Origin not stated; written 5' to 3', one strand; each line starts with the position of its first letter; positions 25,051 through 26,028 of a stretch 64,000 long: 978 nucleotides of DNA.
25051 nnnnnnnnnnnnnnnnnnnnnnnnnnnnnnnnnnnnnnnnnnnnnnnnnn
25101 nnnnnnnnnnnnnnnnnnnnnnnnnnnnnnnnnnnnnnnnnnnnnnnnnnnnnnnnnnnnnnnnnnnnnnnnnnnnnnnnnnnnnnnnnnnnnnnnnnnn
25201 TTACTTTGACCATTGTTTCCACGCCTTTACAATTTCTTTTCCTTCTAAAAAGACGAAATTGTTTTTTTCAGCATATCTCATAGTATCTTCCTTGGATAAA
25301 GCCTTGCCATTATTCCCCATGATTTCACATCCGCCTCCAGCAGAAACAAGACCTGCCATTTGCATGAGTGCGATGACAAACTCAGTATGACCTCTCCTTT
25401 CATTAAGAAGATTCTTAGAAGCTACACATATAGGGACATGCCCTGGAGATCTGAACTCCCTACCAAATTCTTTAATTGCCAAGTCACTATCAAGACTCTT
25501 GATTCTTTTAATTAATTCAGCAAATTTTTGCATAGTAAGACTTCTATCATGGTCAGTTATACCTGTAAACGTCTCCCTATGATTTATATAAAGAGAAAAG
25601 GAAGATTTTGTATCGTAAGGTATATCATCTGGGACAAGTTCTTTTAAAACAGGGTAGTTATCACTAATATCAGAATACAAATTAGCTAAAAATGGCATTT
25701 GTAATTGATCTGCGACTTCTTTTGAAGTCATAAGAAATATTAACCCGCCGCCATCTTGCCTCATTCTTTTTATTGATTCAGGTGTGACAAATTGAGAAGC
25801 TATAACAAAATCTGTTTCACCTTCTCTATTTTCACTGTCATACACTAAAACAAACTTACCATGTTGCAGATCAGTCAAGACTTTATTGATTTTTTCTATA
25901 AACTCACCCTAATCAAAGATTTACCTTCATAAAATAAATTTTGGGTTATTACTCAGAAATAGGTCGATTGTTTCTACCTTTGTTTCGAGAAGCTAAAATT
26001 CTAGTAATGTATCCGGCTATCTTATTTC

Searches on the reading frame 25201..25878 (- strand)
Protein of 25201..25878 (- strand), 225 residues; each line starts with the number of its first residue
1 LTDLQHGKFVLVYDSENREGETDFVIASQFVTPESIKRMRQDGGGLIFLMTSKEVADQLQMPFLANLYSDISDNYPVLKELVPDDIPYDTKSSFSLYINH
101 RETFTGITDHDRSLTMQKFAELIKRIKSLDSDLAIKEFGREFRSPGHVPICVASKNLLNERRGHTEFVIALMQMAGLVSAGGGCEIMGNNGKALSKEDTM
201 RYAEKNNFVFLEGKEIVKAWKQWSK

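Call 69: search_protein_families(library=pfam, proteins=[window:25201-25878:-], max_evalue=0.00001)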
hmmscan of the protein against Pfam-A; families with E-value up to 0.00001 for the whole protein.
window:25201-25878:- (225 aa): 1 family
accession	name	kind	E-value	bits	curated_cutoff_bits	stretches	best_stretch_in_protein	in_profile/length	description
PF00926.24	DHBP_synthase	-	8.1e-52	176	26.4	1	2-218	5-190/191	3,4-dihydroxy-2-butanone 4-phosphate synthase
